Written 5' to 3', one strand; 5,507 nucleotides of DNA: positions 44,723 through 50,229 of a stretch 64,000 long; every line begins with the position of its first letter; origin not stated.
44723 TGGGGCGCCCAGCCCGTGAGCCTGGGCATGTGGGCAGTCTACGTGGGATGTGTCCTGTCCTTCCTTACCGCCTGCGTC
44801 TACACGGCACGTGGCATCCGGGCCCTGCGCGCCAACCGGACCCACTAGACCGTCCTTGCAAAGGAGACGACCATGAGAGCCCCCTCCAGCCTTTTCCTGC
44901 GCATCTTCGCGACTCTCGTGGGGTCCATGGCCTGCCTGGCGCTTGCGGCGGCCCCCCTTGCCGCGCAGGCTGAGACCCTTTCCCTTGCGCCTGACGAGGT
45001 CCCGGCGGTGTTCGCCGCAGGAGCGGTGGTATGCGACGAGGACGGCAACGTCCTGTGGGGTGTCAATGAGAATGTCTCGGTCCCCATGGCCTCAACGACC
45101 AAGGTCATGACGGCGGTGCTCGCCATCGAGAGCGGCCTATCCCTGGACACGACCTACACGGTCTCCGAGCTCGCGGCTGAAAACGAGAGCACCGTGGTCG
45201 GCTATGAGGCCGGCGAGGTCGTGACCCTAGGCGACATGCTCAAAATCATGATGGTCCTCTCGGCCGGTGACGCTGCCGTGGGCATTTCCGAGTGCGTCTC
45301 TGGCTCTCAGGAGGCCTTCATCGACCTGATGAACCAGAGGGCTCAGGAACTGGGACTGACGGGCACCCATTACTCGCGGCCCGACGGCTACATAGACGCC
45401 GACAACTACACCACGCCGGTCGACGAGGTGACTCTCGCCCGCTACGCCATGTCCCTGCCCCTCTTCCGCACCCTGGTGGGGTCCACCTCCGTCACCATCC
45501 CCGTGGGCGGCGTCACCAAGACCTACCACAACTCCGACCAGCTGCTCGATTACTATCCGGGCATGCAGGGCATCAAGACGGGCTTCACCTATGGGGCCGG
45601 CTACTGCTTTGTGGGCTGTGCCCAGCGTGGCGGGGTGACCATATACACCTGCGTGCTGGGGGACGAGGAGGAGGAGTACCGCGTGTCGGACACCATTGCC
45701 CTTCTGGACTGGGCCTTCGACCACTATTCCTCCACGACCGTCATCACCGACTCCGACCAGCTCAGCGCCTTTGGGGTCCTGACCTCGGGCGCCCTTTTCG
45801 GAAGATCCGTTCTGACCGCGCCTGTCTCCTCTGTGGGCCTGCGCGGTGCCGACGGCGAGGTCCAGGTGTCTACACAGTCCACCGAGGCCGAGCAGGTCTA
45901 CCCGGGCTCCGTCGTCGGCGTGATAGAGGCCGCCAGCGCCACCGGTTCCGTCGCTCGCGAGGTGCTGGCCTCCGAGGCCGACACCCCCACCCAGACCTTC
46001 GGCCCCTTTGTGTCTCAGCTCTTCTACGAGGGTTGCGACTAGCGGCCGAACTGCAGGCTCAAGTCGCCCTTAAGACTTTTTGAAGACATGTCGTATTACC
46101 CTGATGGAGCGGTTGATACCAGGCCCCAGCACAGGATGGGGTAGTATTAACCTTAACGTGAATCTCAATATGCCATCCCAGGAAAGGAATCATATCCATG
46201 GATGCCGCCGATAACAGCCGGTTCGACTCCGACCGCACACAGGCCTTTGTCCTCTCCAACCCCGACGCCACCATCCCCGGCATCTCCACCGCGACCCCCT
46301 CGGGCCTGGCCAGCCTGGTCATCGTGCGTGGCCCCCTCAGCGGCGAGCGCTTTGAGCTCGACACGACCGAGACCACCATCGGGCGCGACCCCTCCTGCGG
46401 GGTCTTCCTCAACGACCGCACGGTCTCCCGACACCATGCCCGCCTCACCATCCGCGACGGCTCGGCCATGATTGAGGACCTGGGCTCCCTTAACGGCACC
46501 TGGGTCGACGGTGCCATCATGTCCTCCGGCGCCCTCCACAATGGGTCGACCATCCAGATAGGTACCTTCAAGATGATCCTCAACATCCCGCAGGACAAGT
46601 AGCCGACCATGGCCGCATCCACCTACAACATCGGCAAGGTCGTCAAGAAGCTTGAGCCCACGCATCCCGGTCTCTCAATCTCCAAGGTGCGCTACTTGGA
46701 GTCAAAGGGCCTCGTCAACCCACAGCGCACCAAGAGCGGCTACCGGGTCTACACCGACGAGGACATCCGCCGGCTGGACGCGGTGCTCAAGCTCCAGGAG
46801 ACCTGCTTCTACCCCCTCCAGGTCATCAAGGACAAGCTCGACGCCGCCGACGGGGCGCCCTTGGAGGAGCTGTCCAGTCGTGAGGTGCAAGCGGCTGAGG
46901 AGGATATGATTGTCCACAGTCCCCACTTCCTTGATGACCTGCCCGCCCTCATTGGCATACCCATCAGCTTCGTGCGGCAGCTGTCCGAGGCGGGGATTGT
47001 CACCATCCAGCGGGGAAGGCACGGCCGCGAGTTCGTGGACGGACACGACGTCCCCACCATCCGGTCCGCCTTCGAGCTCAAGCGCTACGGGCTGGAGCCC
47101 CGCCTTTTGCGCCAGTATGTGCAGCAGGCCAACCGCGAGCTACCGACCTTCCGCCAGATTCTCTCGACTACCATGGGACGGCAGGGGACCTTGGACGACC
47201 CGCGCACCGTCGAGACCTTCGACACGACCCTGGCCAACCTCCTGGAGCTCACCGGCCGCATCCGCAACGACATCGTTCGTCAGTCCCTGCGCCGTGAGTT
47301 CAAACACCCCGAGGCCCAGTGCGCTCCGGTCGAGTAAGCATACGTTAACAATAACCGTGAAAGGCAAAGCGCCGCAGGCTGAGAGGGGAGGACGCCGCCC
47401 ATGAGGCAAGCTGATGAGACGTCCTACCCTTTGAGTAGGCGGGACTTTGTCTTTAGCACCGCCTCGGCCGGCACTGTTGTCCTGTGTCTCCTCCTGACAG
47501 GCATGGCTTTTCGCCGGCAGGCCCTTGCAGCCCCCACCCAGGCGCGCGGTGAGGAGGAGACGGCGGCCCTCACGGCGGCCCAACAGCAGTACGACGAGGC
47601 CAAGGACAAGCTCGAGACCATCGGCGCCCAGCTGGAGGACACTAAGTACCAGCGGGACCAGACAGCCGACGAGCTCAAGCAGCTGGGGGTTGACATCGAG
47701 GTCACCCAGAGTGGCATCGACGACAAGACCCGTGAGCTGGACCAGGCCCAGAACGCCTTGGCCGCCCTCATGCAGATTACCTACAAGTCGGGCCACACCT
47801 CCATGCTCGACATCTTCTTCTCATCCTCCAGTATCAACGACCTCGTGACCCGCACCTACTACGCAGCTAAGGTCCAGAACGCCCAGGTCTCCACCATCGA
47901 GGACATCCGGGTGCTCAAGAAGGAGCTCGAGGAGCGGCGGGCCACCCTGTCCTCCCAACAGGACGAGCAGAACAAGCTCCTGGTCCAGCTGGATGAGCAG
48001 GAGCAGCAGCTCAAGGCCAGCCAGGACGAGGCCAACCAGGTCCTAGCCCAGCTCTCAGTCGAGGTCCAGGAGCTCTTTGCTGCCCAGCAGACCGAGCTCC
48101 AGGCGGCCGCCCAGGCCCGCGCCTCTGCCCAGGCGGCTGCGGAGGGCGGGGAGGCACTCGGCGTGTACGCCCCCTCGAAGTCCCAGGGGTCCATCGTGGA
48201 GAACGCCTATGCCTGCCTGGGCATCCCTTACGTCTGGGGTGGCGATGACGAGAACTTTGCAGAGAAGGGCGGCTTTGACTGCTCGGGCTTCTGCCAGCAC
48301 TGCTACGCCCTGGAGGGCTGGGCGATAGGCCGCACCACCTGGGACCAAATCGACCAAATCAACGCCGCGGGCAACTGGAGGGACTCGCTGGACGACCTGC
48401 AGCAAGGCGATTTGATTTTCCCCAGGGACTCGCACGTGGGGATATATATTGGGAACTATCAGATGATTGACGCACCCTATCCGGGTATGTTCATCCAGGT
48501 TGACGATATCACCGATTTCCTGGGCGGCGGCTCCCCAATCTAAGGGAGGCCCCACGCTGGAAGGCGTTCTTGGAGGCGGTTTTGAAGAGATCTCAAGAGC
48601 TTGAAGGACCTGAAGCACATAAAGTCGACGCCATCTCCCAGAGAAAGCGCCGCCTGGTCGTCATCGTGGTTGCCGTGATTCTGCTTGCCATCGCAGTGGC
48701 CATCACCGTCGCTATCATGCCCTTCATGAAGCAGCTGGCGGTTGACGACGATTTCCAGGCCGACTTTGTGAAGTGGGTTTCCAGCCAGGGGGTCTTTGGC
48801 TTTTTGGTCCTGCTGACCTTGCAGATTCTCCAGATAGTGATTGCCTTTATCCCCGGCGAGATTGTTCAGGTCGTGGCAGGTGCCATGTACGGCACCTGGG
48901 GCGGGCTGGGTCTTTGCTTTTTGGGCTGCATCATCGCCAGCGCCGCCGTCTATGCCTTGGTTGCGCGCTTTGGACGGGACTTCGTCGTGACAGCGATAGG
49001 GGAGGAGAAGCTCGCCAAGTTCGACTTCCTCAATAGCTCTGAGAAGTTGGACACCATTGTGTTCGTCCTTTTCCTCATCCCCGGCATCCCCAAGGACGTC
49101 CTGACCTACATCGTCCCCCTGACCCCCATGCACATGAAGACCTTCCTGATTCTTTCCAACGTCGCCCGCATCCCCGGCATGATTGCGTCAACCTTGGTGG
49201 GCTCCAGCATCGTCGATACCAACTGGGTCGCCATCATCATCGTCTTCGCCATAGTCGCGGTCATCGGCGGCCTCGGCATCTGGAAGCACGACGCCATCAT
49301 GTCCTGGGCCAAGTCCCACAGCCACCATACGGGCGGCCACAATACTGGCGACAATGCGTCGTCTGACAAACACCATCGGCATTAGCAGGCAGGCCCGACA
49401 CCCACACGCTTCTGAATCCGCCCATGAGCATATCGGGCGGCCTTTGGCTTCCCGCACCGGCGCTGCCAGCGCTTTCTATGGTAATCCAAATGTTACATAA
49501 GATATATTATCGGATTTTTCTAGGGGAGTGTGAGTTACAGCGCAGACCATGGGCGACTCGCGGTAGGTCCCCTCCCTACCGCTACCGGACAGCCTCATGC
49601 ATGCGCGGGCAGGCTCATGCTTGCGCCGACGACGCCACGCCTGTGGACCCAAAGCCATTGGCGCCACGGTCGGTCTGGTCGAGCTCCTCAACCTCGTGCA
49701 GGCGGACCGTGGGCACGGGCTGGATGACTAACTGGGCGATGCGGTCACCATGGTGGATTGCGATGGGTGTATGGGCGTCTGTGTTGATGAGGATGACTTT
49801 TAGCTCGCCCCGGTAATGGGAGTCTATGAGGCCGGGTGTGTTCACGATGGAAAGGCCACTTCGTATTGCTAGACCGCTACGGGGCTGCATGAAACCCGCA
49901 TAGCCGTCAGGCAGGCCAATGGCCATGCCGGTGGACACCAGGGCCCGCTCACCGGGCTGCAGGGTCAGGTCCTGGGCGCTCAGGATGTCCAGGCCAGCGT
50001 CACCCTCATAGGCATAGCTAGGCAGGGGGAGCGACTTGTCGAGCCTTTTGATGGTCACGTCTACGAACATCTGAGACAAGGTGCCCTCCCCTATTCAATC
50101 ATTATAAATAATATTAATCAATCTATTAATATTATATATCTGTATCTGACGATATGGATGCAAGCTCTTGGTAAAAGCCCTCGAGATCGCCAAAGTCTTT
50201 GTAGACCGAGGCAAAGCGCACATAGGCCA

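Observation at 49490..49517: dif-like XerC/D site at a convergent strand switch: probable replication terminus inside the window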

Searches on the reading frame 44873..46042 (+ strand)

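Call 7: search_protein_families(library=pfam, proteins=[window:44873-46042:+])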
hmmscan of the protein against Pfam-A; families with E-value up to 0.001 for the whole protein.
window:44873-46042:+ (389 aa): 2 families
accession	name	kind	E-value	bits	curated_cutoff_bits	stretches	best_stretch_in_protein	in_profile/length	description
PF00768.25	Peptidase_S11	-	2.1e-41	142.4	27.6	1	43-265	7-238/239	D-alanyl-D-alanine carboxypeptidase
PF13354.11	Beta-lactamase2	-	5.6e-10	39.4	22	1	52-188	3-142/214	Beta-lactamase enzyme family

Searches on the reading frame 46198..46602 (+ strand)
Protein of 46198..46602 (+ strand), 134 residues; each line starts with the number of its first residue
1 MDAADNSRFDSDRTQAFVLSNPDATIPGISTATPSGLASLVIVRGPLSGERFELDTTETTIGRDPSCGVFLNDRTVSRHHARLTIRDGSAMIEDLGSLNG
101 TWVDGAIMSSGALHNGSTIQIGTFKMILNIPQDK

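Call 45: search_protein_families(library=pfam, proteins=[window:46198-46602:+])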
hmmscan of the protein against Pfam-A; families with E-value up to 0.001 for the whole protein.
window:46198-46602:+ (134 aa): 2 families
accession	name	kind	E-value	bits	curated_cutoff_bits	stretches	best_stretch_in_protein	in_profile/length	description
PF00498.31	FHA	-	1.7e-19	70.4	20.7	1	59-122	1-67/67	FHA domain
PF16697.10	Yop-YscD_cpl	-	1.6e-18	67.2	33.2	1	42-129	2-91/94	Inner membrane component of T3SS, cytoplasmic domain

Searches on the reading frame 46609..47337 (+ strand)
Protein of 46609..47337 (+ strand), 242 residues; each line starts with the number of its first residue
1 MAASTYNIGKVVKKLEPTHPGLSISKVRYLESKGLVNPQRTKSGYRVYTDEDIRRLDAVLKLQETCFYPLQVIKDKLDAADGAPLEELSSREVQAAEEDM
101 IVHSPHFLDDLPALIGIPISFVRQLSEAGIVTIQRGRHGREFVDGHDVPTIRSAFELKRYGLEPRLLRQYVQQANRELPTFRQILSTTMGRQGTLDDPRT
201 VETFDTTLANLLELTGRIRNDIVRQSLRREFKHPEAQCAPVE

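Call 7: search_protein_families(library=pfam, proteins=[window:46609-47337:+])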
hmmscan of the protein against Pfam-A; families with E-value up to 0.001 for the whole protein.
window:46609-47337:+ (242 aa): 2 families
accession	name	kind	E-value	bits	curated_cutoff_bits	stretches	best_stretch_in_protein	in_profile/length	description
PF13411.12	MerR_1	-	3.8e-15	56.2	21.6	1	21-79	11-68/69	MerR HTH family regulatory protein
PF00376.29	MerR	-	2.1e-10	40.7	28.2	1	21-48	10-38/38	MerR family regulatory protein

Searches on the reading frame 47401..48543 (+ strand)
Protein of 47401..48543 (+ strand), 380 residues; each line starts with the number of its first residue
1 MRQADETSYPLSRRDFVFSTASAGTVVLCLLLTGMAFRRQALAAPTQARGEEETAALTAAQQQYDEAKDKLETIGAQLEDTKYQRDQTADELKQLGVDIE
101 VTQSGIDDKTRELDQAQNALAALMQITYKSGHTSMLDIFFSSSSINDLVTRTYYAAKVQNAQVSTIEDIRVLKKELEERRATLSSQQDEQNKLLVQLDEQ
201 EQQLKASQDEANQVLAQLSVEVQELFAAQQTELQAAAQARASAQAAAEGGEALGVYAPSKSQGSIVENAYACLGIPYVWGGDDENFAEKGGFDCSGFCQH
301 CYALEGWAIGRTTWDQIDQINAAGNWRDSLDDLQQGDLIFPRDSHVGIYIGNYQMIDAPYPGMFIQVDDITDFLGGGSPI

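Call 7: search_protein_families(library=pfam, proteins=[window:47401-48543:+])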
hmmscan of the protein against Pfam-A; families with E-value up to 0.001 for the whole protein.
window:47401-48543:+ (380 aa): 2 families
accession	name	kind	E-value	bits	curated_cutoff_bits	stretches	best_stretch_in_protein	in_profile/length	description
PF00877.26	NLPC_P60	-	1.7e-18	67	23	1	274-369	1-90/105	NlpC/P60 family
PF24568.1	CC_PcsB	-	0.00011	22.4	27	1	125-178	21-74/75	Peptidoglycan hydrolase PcsB, coiled-coil domain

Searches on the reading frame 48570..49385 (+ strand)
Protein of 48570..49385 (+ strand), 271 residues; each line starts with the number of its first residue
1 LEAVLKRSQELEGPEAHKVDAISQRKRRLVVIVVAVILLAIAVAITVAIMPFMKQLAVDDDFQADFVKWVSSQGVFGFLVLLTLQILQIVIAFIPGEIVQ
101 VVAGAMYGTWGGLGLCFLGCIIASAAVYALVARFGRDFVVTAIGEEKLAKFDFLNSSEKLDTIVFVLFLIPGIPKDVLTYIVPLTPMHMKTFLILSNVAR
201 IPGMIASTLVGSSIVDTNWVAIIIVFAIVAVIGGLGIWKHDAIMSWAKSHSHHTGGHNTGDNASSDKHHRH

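Call 7: search_protein_families(library=pfam, proteins=[window:48570-49385:+])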
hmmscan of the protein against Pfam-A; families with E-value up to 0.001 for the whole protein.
window:48570-49385:+ (271 aa): 1 family
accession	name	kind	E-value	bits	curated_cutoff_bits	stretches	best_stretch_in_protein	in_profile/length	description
PF09335.16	VTT_dom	-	4e-18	66.5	33.9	1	94-212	1-122/123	VTT domain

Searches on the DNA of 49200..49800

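Call 55: search_rna_families(source=window, start=49200, end=49800, threshold=evalue, max_evalue=1)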
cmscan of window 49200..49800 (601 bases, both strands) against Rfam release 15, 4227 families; matches with E-value up to 1: 0.
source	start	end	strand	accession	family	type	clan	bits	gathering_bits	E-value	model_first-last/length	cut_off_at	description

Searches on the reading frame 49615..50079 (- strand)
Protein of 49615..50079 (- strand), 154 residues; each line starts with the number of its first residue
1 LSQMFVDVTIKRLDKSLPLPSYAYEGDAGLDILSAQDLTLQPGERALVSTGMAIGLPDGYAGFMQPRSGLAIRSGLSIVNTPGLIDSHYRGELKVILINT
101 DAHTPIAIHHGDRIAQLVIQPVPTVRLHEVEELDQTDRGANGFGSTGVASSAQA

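Call 7: search_protein_families(library=pfam, proteins=[window:49615-50079:-])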
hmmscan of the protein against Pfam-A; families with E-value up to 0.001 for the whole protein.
window:49615-50079:- (154 aa): 2 families
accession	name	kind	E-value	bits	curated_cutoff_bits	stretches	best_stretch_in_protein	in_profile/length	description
PF00692.24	dUTPase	-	4.1e-36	124.1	22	1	17-147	3-129/129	dUTPase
PF22769.1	DCD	-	9.1e-16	58.8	27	1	35-120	68-151/153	dCTP deaminase-like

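Call 8: find_encoding_contigs(protein=window:49615-50079:-, flank=10000, max_places=10)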
Protein window:49615-50079:- (154 aa): no gene with exactly this product is on record in the collection.

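Call 11: find_encoding_contigs(protein=window:49618-50070:-, flank=10000, max_places=10)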
Protein seq(151 aa) (151 aa): no gene with exactly this product is on record in the collection.

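Call 12: find_related_loci(query=window:49618-50070:-, collection=genome_contigs, flank=10000)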
Query seq(151 aa) (151 aa) in genome_contigs; peptide patterns used: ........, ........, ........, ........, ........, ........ (x = any residue, [..] = any of these).
467 stretches matched a pattern; 313 encode a relative of the query (tblastn E <= 1e-3); the best 80 are kept; 80 distinct loci.
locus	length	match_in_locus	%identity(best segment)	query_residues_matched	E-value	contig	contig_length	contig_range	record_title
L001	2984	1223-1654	70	2-145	1e-65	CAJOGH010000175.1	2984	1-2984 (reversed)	uncultured Atopobiaceae bacterium isolate Sheep_2_mag_11 genome assembly, contig: scaffold_34161, whole genome shotgun s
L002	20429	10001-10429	69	3-145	2e-64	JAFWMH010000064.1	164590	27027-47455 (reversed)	MAG: Atopobiaceae bacterium isolate RGIG5869 Sheep_Jejunum-2__c286965, whole genome shotgun sequence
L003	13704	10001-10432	73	3-146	3e-64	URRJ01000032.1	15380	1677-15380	uncultured Collinsella sp. isolate UMGS1277 genome assembly, contig: NODE_1122_length_15380_cov_4.283654, whole genome s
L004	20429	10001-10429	70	3-145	6e-64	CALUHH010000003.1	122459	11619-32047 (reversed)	MAG: uncultured Atopobiaceae bacterium isolate BRZ_NT__bin22 genome assembly, contig: BRZ_NT__NODE_292_length_122459_cov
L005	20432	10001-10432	72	3-146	3e-64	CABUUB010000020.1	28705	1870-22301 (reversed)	MAG TPA_asm: uncultured Collinsella sp. isolate MGYG-HGUT-04378 genome assembly, contig: GUT_GENOME270820_20, whole geno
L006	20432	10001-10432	72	3-146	3e-64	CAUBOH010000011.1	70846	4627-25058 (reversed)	MAG TPA_asm: uncultured Collinsella sp. isolate SRR17382070_bin.42_MetaWRAP_v1.3_MAG genome assembly, contig: ERZ1870795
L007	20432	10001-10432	72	3-146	1e-63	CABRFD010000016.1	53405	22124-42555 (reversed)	MAG TPA_asm: uncultured Collinsella sp. isolate MGYG-HGUT-01203 genome assembly, contig: GUT_GENOME092330_16, whole geno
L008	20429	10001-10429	69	3-145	3e-63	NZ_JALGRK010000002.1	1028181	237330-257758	Olsenella intestinalis strain KCTC 25379 T1_scaffold2_length_1028181_cov_149.419995, whole genome shotgun sequence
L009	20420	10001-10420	71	7-146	3e-63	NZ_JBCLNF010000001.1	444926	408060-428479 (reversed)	Collinsella sp. 1033st1_E11_1033SCRN_220408 NODE_1_length_444926_cov_92.925321, whole genome shotgun sequence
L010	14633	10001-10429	68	3-145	1e-62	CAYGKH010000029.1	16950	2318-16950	MAG TPA_asm: uncultured Coriobacteriaceae bacterium isolate ERP113451_co4_67 genome assembly, contig: NODE_1883_length_1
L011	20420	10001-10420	70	7-146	1e-62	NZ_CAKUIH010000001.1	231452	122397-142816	MAG: uncultured Parolsenella sp. isolate REFINED_METABAT215_TOP10_CONTIGS_1500_ASSEMBLY_K77_MERGED__Hadza_MoBio_hadza-E-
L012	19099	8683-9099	70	7-145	1e-62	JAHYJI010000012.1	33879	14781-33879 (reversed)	MAG: Coriobacteriia bacterium isolate KA18 NODE_708_length_33924_cov_13.515993, whole genome shotgun sequence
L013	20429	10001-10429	72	3-145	3e-63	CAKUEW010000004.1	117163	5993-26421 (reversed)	MAG: uncultured Collinsella sp. isolate REFINED_METABAT215_TOP10_CONTIGS_1500_ASSEMBLY_K77_MERGED__Hadza_PheChl_Fiber-Ha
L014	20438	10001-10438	65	3-148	2e-61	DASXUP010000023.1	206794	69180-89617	MAG TPA_asm: Coriobacteriia bacterium isolate SMAG_U4721 k141_100579, whole genome shotgun sequence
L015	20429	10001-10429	66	3-145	1e-61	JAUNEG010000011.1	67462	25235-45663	MAG: Atopobiaceae bacterium isolate S24M_St_33 NODE_62_length_67462_cov_15.110241, whole genome shotgun sequence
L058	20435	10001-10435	65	1-145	3e-59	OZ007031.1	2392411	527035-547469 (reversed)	MAG: uncultured Coriobacteriaceae bacterium isolate metabat2_pooled_metaflye.40 MAG genome assembly, chromosome: 1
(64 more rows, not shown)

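Call 48: find_homologous_proteins(query=window:49618-50070:-, max_evalue=1e-40)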
Query seq(151 aa) (151 aa): 6856 proteins with E <= 1e-40 among 8000 candidates; the best 120 are listed.
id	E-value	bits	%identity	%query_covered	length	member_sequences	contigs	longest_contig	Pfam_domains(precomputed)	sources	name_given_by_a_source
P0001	7.0e-92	323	99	100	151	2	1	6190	PF00692.25,PF22769.2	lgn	-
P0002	1.6e-64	234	78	93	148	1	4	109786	PF00692.25,PF22769.2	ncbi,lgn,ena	-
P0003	3.7e-64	233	77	93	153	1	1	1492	PF00692.25,PF22769.2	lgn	-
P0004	7.5e-64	232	77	95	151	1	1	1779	PF00692.25,PF22769.2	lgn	-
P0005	5.6e-63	229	72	98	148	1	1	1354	PF00692.25,PF22769.2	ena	-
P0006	2.4e-62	227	70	95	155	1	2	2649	PF00692.25,PF22769.2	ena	-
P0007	2.6e-62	227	74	95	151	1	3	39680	PF00692.25,PF22769.2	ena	-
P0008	2.7e-62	227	74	95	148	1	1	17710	PF00692.25,PF22769.2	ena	-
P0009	5.2e-62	226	74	93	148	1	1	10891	PF00692.25,PF22769.2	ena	-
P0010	1.1e-61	225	73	95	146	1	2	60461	PF00692.25,PF22769.2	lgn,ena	-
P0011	1.4e-61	225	72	95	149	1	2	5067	PF00692.25,PF22769.2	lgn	-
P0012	1.4e-61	224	72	95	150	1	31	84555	PF00692.25,PF22769.2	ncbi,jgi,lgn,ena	-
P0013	2.0e-61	224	72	95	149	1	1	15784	PF00692.25,PF22769.2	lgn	-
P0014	2.0e-61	224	72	95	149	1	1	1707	PF00692.25,PF22769.2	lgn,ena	-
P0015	2.0e-61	224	72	95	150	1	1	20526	PF00692.25,PF22769.2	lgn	-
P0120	6.0e-59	216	69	95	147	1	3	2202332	PF00692.25,PF22769.2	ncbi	-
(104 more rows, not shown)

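Call 49: find_encoding_contigs(protein=P0120, flank=10000, max_places=4)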
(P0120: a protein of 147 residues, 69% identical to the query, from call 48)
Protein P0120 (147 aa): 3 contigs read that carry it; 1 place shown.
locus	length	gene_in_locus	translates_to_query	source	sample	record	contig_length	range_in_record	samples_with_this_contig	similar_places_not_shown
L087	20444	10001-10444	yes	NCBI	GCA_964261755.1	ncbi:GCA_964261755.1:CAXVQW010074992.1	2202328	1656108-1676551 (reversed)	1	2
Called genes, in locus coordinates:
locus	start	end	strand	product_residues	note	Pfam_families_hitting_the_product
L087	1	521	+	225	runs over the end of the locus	PF21981:RecX_HTH3 (faint), PF21982:RecX_HTH1 (faint), PF02631:RecX_HTH2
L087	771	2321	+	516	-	PF12072:RNase_Y_N, PF00013:KH_1, PF01966:HD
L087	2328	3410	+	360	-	PF02518:HATPase_c, PF13589:HATPase_c_3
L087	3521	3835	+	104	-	PF04232:SpoVS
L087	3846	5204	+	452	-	PF00919:UPF0004, PF04055:Radical_SAM, PF01938:TRAM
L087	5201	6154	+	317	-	PF01745:IPT (faint), PF01715:IPPT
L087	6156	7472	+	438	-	PF13167:GTP-bdg_N, PF16360:GTP-bdg_M, PF03193:RsgA_GTPase (faint), PF01926:MMR_HSR1, PF02421:FeoB_N (weak)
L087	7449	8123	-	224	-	PF01757:Acyl_transf_3 (faint), PF07786:HGSNAT_cat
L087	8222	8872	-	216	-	PF01726:LexA_DNA_bind, PF00717:Peptidase_S24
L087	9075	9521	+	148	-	PF01476:LysM (weak)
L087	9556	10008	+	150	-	PF22811:Zn_ribbon_NrdR, PF03477:ATP-cone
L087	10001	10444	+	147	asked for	PF00692:dUTPase, PF22769:DCD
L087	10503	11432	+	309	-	PF00890:FAD_binding_2 (faint), PF01266:DAO (faint), PF03486:HI0933_like (faint), PF05834:Lycopene_cycl (faint), PF07992:Pyr_redox_2, PF12831:FAD_oxidored (faint), PF13738:Pyr_redox_3, PF00070:Pyr_redox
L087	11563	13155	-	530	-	PF00654:Voltage_CLC, PF02080:TrkA_C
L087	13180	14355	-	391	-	-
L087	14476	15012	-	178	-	PF00156:Pribosyltran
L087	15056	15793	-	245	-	PF00376:MerR, PF13411:MerR_1, PF28507:Rv1828_C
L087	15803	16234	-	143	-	PF16697:Yop-YscD_cpl, PF00498:FHA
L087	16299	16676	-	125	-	PF01042:Ribonuc_L-PSP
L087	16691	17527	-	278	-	PF01571:GCV_T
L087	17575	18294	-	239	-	PF01066:CDP-OH_P_transf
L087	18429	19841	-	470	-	PF01546:Peptidase_M20, PF07687:M20_dimer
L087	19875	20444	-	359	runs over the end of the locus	PF00266:Aminotran_5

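Call 50: find_encoding_contigs(protein=P0001, flank=6000, max_places=3)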
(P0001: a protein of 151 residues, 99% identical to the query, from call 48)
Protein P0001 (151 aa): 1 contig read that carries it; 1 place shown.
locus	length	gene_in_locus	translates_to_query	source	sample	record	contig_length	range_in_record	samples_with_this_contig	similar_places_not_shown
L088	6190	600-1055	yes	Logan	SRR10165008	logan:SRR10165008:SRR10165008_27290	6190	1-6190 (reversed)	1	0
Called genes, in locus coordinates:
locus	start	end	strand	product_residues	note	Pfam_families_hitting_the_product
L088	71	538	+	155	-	PF22811:Zn_ribbon_NrdR, PF03477:ATP-cone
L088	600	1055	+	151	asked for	PF00692:dUTPase, PF22769:DCD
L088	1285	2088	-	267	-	PF09335:VTT_dom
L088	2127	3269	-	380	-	PF00877:NLPC_P60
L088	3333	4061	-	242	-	PF00376:MerR, PF13411:MerR_1, PF28507:Rv1828_C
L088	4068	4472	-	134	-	PF16697:Yop-YscD_cpl, PF00498:FHA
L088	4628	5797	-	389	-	PF00768:Peptidase_S11, PF13354:Beta-lactamase2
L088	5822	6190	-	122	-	?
